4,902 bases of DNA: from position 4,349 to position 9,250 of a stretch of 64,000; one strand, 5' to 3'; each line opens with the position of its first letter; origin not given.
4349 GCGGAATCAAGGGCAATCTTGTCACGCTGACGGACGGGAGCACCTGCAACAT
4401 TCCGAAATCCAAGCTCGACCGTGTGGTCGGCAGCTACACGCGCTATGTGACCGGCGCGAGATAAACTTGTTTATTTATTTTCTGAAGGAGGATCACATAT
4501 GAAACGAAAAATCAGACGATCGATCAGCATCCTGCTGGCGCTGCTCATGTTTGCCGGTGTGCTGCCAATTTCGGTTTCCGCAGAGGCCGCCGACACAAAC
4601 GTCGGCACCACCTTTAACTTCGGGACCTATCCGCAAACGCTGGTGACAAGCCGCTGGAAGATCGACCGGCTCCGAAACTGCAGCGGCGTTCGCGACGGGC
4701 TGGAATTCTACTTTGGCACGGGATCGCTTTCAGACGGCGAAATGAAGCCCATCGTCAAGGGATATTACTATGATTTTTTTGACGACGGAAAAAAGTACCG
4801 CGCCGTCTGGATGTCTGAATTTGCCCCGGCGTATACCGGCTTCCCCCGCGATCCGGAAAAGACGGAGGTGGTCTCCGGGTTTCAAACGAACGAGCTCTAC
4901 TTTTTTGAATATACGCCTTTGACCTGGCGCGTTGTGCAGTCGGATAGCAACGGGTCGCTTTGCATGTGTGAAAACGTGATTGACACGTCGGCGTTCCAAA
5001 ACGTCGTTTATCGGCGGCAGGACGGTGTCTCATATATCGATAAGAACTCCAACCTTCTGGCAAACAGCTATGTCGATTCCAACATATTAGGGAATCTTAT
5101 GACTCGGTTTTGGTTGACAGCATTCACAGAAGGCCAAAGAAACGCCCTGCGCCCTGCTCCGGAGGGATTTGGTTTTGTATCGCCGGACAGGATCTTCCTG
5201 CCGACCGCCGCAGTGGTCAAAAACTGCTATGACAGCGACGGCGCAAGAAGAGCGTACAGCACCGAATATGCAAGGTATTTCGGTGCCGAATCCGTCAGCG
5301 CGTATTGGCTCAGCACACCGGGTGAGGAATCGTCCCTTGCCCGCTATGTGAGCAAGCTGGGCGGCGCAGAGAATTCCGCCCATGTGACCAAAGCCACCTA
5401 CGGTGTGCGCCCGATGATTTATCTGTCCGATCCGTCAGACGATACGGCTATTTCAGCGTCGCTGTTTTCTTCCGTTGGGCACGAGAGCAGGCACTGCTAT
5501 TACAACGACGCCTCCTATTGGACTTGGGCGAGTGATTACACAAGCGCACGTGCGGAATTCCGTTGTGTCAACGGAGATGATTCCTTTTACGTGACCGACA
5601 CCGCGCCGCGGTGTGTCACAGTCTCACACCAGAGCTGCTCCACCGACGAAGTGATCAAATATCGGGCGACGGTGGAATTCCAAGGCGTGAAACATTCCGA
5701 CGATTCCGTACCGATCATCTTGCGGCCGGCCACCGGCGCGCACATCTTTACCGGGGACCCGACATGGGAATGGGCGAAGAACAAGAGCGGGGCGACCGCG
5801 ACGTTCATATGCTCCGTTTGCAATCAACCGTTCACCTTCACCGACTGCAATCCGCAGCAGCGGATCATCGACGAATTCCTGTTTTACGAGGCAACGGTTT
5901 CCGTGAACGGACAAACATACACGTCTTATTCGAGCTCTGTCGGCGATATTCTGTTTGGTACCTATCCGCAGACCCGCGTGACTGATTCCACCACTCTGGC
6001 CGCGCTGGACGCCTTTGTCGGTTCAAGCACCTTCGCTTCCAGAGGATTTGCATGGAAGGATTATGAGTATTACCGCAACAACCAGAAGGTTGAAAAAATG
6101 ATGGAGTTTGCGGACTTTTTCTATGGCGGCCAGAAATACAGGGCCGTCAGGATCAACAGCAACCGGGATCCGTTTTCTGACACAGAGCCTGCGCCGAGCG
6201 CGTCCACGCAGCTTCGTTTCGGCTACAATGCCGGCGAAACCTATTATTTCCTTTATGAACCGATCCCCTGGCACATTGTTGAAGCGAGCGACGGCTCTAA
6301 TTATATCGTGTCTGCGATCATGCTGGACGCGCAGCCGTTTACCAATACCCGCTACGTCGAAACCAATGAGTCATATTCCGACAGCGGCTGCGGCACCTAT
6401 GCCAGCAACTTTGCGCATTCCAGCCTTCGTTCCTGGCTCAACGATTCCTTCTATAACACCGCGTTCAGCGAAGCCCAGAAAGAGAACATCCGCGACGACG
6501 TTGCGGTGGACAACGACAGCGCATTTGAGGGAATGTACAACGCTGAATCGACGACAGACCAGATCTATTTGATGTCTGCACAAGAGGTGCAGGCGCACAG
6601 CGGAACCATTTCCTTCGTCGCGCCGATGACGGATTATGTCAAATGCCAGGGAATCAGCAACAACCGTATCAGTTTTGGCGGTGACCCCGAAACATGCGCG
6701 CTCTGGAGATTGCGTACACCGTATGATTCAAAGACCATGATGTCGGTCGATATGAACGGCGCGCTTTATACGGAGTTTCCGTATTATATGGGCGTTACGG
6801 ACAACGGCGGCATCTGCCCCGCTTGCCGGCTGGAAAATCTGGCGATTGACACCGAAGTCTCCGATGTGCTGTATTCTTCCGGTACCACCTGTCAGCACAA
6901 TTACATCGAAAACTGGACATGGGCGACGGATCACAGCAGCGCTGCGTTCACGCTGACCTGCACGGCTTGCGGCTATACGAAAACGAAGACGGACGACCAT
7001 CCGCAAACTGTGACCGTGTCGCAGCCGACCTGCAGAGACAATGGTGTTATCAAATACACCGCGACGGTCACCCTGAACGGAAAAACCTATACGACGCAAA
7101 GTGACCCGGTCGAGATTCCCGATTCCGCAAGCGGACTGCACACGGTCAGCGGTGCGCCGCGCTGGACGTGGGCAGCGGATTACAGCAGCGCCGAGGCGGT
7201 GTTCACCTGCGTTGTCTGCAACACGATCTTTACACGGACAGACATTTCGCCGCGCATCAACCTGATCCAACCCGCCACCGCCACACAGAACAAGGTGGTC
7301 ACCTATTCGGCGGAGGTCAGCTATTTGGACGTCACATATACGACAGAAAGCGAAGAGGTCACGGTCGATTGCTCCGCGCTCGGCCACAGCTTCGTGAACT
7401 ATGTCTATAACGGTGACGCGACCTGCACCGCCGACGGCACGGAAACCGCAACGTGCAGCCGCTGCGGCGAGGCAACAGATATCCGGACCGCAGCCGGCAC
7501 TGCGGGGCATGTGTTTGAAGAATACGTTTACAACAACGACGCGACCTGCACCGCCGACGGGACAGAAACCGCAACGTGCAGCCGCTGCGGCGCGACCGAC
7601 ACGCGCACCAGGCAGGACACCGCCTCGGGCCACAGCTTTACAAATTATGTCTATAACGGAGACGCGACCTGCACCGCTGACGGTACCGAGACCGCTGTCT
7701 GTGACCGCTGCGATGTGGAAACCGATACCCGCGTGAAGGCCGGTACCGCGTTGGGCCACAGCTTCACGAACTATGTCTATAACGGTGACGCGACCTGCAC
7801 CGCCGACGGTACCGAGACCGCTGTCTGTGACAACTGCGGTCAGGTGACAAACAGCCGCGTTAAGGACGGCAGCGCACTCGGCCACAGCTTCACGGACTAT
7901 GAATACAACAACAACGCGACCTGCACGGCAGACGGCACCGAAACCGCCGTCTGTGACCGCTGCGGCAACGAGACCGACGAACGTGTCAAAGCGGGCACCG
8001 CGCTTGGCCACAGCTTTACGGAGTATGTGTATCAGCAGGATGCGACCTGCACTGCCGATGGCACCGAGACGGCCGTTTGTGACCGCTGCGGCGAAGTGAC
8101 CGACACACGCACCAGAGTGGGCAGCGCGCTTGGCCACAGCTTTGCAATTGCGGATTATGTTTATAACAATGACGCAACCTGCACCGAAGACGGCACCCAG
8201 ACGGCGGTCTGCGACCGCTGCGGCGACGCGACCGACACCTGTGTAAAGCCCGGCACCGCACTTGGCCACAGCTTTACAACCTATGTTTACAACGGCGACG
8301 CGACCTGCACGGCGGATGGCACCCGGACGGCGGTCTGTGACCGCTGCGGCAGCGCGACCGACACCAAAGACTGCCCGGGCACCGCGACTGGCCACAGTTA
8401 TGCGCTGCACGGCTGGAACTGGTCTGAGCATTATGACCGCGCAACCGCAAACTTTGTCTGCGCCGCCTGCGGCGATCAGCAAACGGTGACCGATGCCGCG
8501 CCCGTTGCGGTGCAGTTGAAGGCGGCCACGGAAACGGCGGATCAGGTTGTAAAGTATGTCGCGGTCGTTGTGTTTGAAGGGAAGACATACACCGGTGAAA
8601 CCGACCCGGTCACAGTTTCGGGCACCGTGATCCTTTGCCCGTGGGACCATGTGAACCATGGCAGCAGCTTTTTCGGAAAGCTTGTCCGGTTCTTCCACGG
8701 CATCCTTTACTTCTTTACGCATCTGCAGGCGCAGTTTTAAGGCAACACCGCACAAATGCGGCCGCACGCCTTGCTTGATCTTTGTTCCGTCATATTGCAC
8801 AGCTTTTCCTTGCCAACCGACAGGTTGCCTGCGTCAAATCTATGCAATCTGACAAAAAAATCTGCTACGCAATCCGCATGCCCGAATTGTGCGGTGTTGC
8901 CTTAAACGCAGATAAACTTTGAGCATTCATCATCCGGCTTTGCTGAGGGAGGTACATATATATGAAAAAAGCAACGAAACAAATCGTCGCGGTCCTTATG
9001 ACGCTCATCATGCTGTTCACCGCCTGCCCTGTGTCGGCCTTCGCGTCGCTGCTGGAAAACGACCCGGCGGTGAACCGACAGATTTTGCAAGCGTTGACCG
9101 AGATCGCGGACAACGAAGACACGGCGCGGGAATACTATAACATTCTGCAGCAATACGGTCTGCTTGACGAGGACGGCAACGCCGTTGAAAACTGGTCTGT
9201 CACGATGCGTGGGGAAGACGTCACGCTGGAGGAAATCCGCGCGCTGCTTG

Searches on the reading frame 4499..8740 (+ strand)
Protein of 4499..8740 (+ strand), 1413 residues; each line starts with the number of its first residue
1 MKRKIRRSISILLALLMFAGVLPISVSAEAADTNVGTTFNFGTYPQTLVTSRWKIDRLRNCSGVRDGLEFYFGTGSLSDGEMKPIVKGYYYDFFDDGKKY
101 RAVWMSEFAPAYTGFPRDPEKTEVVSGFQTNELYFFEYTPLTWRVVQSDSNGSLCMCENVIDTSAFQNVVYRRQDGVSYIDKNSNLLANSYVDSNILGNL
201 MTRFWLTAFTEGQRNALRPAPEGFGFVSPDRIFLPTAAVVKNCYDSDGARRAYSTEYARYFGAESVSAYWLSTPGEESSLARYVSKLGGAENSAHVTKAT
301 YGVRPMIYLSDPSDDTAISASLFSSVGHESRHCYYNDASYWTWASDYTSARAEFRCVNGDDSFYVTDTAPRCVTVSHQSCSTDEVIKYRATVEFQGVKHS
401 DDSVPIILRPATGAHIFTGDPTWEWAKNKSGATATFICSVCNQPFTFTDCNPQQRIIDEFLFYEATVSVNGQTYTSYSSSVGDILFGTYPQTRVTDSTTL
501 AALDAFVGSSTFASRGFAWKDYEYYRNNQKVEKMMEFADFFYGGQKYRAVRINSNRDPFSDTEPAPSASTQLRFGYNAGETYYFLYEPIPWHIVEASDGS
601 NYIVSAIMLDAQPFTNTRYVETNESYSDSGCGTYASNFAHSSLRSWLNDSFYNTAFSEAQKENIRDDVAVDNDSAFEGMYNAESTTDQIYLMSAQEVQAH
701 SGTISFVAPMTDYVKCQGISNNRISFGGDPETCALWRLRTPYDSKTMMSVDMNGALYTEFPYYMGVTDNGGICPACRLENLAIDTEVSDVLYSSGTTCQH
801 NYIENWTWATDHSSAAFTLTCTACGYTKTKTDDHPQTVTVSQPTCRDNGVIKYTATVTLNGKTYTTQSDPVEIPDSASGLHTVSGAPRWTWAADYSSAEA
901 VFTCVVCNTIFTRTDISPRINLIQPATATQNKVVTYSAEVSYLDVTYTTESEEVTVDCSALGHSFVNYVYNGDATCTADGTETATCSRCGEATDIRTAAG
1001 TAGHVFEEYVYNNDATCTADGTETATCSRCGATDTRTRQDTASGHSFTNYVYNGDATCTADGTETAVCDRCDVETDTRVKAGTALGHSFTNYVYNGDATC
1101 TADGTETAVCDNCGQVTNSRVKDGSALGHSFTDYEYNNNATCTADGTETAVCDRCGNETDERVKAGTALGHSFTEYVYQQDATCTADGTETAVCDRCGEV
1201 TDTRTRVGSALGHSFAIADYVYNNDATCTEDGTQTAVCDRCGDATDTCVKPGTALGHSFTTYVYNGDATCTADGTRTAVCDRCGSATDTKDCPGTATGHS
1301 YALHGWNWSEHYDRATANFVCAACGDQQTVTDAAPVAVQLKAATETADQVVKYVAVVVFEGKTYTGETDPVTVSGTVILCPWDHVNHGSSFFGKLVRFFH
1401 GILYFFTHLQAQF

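Call 7: search_protein_families(library=pfam, proteins=[window:4499-8737:+], max_evalue=0.001)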
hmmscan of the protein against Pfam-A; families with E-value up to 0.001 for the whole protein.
window:4499-8737:+ (1413 aa): 1 family
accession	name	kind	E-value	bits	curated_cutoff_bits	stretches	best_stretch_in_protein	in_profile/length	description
PF19789.6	DUF6273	-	3.5e-18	66.5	23.5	1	633-778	28-170/172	Domain of unknown function (DUF6273)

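Call 9: find_encoding_contigs(protein=window:4499-8740:+, flank=3000, max_places=10)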
Protein window:4499-8740:+ (1413 aa): 4 contigs read that carry it; 2 places shown.
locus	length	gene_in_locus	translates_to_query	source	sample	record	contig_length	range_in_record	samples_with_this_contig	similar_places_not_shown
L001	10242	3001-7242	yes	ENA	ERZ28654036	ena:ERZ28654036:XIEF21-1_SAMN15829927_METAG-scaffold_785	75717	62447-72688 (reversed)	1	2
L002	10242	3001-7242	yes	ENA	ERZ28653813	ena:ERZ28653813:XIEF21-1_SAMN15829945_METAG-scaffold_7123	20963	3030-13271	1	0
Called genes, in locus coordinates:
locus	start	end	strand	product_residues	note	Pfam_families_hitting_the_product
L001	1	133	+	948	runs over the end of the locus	PF09479:Flg_new (faint), PF18998:Flg_new_2 (faint)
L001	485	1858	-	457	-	PF14501:HATPase_c_5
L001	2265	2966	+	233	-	PF00072:Response_reg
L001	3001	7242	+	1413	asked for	PF19789:DUF6273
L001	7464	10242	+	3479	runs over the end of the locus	PF12733:Cadherin-like (weak), PF18676:MBG_2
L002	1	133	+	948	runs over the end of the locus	PF09479:Flg_new (faint), PF18998:Flg_new_2 (faint)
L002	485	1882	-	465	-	PF14501:HATPase_c_5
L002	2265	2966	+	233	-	PF00072:Response_reg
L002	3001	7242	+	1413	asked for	PF19789:DUF6273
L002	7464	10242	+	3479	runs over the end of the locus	PF12733:Cadherin-like (weak), PF18676:MBG_2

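Call 26: find_homologous_proteins(query=window:4499-8737:+, max_evalue=1e-20)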
Query window:4499-8737:+ (1413 aa): 27 proteins with E <= 1e-20 among 8000 candidates.
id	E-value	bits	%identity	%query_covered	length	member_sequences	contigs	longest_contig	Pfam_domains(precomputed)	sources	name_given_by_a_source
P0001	0.0e+0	3296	100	100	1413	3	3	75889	PF19789.7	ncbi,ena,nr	ncbi:MAG: hypothetical protein IJL52_09865 [Clostridia bacterium]|nr:hypothetical protein [Clostridi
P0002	7.2e-198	678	34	65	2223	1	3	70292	PF09479.17,PF13306.13,PF19789.7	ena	-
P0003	1.0e-115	406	36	19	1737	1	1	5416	PF07679.23,PF19789.7,PF13927.13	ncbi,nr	ncbi:MAG: hypothetical protein IJJ85_06615, partial [Clostridia bacterium]|nr:hypothetical protein [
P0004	5.1e-80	288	32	50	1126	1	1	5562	PF13306.13,PF19789.7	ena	-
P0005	3.4e-78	282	36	25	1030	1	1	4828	PF19789.7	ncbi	-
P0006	2.3e-77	279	33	46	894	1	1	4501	PF13306.13,PF19789.7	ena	-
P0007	3.0e-75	272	31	51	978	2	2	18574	PF13306.13,PF19789.7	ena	-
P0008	2.9e-70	255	38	31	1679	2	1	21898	PF09479.17,PF13306.13,PF19789.7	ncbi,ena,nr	ncbi:MAG: InlB B-repeat-containing protein [Clostridia bacterium]|nr:InlB B-repeat-containing protei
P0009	3.2e-60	222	31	52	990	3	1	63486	PF13306.13,PF19789.7,PF01246.27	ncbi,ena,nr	ncbi:MAG: leucine-rich repeat domain-containing protein [Clostridia bacterium]|nr:leucine-rich repea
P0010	4.4e-51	192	32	29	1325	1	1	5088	PF13715.13,PF19789.7,PF00404.25,PF13620.13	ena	-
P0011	4.8e-51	192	27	59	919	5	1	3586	PF19789.7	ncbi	-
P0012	1.2e-45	174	34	22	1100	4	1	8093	PF19789.7,PF00404.25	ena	-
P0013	1.7e-42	163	35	30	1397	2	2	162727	PF19789.7,PF07581.18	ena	-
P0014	4.5e-36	142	33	25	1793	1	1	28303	PF13715.13,PF00059.28,PF07282.19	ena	-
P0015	9.6e-36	141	33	18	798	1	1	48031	PF19789.7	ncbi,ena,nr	ncbi:MAG: hypothetical protein IJL26_06865 [Clostridia bacterium]|nr:hypothetical protein [Clostridi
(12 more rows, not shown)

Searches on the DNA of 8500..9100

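Call 17: search_rna_families(source=window, start=8500, end=9100, threshold=evalue, max_evalue=1)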
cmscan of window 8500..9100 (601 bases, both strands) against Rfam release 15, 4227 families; matches with E-value up to 1: 0.
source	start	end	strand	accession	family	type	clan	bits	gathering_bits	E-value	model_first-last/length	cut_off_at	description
